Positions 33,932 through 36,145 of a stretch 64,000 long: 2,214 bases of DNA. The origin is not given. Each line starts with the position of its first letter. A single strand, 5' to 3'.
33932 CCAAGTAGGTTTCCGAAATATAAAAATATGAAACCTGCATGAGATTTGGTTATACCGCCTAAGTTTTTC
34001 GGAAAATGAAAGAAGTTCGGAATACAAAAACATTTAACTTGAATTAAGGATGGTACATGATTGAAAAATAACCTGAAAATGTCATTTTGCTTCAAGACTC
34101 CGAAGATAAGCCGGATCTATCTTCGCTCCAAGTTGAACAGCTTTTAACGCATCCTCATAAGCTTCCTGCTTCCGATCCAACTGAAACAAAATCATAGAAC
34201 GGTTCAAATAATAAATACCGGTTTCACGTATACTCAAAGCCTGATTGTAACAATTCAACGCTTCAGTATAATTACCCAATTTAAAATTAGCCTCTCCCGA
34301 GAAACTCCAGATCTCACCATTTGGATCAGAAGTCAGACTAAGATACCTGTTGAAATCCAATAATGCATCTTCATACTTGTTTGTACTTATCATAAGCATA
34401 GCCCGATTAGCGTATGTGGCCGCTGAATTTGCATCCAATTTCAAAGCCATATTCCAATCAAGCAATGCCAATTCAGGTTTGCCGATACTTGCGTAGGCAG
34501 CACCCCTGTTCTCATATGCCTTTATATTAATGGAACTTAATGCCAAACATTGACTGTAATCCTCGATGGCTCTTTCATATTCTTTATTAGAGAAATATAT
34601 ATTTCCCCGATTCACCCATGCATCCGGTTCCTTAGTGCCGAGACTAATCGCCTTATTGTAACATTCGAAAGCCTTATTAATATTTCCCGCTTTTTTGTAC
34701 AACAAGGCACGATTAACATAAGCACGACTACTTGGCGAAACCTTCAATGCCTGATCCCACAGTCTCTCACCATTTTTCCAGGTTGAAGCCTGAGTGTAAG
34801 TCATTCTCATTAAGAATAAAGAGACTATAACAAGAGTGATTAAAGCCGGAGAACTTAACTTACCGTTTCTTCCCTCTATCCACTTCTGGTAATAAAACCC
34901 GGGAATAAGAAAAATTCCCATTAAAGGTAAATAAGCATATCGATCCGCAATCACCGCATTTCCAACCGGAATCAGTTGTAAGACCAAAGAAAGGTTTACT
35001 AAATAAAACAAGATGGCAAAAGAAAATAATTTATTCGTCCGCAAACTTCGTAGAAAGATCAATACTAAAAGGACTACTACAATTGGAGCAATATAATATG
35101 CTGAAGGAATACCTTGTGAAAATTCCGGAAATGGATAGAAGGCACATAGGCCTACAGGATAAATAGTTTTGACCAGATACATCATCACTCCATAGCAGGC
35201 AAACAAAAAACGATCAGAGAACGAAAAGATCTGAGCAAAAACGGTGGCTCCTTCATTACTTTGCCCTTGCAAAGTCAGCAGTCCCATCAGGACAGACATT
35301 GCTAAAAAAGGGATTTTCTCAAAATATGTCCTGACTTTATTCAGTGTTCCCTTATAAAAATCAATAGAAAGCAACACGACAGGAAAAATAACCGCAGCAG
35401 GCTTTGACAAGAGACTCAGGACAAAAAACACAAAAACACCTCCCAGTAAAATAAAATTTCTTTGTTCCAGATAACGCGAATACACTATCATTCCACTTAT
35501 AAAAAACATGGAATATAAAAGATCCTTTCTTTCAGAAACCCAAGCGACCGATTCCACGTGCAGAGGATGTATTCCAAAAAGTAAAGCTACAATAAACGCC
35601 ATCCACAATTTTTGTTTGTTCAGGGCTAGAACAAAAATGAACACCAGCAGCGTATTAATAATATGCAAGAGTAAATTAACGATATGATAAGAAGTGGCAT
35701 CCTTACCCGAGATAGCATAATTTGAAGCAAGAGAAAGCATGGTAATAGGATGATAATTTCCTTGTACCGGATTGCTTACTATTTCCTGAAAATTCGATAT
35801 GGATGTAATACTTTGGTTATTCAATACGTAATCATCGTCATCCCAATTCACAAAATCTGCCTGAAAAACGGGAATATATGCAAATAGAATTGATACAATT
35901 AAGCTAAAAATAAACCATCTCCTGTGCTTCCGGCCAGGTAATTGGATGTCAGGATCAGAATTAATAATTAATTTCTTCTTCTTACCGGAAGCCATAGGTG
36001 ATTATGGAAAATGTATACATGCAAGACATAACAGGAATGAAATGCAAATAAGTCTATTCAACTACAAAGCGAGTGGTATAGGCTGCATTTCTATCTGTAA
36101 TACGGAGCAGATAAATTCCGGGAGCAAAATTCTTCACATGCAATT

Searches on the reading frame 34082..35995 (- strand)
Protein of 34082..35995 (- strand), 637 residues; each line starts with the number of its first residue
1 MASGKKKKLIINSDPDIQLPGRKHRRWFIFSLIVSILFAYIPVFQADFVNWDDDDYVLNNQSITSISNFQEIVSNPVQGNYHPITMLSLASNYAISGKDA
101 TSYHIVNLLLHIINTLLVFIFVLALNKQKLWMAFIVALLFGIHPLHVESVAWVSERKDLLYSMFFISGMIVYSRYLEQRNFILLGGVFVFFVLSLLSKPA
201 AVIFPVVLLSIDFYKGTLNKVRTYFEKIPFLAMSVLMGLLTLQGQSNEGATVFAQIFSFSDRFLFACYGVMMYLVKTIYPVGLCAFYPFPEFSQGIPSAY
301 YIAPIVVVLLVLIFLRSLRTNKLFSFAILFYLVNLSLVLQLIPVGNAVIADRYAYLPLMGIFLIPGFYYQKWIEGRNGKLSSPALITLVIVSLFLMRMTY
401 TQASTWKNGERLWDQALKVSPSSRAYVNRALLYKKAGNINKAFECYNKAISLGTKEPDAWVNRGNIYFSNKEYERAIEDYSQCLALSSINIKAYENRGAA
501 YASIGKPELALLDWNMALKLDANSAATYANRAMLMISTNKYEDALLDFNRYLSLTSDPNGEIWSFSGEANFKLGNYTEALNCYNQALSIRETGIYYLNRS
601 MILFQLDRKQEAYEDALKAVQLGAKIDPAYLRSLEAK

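Call 14: search_protein_families(library=pfam, proteins=[window:34082-35995:-], max_evalue=0.001)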
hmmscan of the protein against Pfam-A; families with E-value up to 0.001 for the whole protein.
window:34082-35995:- (637 aa): 16 families
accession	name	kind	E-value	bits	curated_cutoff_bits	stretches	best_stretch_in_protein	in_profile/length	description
PF00515.34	TPR_1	-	2.9e-34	115.9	27.8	4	457-486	1-30/34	Tetratricopeptide repeat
PF07719.23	TPR_2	-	4.3e-31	104.9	27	3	457-487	1-31/34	Tetratricopeptide repeat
PF13181.12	TPR_8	-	1e-22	78.7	25.7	2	458-487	2-31/34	Tetratricopeptide repeat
PF13414.12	TPR_11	-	2.1e-19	69.3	26.8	3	464-505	1-42/42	TPR repeat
PF13424.12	TPR_12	-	2.8e-15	56.7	30.1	1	562-612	5-57/77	Tetratricopeptide repeat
PF13371.12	TPR_9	-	7.9e-13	48.7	35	1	433-489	5-61/73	Tetratricopeptide repeat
PF13432.12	TPR_16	-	4.2e-12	46.7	32.7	1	429-482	3-56/65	Tetratricopeptide repeat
PF13431.12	TPR_17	-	1.3e-10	41.1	24.4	0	445-478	1-34/34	Tetratricopeptide repeat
PF13428.12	TPR_14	-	2.9e-10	40.2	23.5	0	424-464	2-42/44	Tetratricopeptide repeat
PF25575.1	TPR_BSK1_C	-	1.9e-09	37.8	42.2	0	462-519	47-105/118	Serine/threonine-protein kinase BSK1-like, TPR repeats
PF12895.13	ANAPC3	-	2e-07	31.6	27.2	0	538-613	2-76/82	Anaphase-promoting complex, cyclosome, subunit 3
PF13374.12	TPR_10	-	2.1e-06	28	27.5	0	571-591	13-33/42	Tetratricopeptide repeat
PF14559.12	TPR_19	-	6.3e-05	23.7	25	0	435-478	3-46/68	Tetratricopeptide repeat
PF12569.14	NatA_aux_su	-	0.00022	20.8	33.3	0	389-462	191-263/515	N-terminal acetyltransferase A, auxiliary subunit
PF13174.12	TPR_6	-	0.00047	21.1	26.3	0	425-451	2-28/33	Tetratricopeptide repeat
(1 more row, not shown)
